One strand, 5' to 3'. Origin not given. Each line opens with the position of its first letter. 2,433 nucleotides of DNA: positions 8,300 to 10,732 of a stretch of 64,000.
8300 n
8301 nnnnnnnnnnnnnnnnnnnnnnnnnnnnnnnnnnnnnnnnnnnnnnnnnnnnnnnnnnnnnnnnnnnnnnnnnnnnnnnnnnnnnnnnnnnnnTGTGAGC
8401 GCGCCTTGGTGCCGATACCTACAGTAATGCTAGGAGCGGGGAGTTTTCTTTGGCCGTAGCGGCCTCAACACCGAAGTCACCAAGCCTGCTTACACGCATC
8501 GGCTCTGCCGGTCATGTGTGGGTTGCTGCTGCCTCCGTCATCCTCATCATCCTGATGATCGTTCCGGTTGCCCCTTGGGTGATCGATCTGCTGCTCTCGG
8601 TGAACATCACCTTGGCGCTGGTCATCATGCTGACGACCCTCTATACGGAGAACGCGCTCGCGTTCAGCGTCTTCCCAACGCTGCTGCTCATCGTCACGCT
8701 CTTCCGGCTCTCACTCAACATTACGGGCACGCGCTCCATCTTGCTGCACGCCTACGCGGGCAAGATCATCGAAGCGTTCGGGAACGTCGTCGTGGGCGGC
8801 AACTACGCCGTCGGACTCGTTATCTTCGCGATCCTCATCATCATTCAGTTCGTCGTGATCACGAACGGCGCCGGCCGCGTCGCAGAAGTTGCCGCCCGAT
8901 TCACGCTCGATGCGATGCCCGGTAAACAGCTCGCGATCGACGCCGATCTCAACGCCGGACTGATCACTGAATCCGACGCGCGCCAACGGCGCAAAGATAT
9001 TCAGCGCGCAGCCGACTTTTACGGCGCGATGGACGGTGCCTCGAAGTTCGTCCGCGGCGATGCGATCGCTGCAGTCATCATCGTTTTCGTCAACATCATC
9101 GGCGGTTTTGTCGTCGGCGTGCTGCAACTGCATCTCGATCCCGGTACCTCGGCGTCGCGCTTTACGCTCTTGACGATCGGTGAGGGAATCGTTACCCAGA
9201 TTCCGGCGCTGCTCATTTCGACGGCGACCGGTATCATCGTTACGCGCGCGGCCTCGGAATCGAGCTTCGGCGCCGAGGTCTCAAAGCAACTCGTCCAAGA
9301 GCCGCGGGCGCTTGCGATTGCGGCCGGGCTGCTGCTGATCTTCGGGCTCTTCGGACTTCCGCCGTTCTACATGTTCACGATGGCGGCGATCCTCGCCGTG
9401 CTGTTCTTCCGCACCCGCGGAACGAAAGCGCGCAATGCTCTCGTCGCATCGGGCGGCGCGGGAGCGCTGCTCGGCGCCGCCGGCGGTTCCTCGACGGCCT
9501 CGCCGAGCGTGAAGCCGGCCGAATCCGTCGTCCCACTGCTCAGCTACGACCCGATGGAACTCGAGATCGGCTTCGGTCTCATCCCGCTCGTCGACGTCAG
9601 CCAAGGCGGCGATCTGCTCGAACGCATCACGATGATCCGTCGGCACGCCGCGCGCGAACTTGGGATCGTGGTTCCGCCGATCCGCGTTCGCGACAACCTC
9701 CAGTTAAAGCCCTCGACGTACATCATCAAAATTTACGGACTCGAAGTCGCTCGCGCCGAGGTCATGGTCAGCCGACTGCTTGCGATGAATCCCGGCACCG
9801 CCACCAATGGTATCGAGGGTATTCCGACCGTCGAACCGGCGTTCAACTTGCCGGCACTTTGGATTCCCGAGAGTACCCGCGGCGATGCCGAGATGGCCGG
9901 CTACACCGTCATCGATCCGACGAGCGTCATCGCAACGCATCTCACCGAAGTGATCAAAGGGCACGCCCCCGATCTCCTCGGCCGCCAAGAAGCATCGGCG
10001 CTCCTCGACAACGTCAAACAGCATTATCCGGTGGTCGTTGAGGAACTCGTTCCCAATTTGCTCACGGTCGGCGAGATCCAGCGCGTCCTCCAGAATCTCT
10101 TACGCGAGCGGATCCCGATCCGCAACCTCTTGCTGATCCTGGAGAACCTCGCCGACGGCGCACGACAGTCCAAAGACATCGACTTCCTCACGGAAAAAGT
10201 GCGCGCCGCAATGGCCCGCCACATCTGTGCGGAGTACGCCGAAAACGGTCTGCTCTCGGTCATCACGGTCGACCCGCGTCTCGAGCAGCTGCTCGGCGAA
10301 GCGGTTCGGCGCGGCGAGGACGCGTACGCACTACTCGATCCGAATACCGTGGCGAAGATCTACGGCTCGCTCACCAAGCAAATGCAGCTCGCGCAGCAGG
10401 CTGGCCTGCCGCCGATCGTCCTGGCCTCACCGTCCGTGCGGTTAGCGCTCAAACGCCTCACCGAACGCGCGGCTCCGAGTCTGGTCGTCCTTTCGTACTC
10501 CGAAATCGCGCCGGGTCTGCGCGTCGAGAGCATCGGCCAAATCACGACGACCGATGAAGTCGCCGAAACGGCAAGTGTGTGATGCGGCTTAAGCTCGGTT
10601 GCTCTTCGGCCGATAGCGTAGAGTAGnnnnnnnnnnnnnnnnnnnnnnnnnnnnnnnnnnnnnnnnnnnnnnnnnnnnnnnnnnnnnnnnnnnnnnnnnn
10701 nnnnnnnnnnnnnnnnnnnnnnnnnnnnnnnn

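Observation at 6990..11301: c-di-GMP synthase and PilZ receptor genes built into the flagellar export operon, in and around the slot normally held by flhF/flhG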

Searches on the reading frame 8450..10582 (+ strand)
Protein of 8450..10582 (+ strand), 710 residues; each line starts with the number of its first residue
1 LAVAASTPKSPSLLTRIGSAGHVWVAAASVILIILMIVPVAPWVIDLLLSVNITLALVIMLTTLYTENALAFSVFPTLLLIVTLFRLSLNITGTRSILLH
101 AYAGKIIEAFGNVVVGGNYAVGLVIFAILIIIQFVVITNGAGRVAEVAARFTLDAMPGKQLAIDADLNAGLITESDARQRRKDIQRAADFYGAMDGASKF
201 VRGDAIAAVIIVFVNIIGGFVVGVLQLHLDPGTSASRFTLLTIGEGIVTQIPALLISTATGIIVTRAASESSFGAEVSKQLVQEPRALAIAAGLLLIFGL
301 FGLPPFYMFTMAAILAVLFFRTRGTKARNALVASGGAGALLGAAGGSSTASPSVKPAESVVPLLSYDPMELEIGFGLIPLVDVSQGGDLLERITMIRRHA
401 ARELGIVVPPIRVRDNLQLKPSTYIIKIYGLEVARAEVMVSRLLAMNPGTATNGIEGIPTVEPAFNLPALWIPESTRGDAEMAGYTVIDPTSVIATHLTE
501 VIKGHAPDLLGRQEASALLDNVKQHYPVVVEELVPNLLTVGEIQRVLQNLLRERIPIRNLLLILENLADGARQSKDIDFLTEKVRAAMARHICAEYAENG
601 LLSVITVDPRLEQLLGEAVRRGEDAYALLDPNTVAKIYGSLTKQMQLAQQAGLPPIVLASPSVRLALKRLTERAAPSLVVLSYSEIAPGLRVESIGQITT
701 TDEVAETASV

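Call 8: search_protein_families(library=pfam, proteins=[window:8450-10582:+], max_evalue=0.01)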
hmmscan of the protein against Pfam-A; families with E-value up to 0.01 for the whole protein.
window:8450-10582:+ (710 aa): 1 family
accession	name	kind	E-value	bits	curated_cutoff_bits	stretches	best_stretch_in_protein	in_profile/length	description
PF00771.25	FHIPEP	-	1.6e-260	866.7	29.1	1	33-689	2-655/657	FHIPEP family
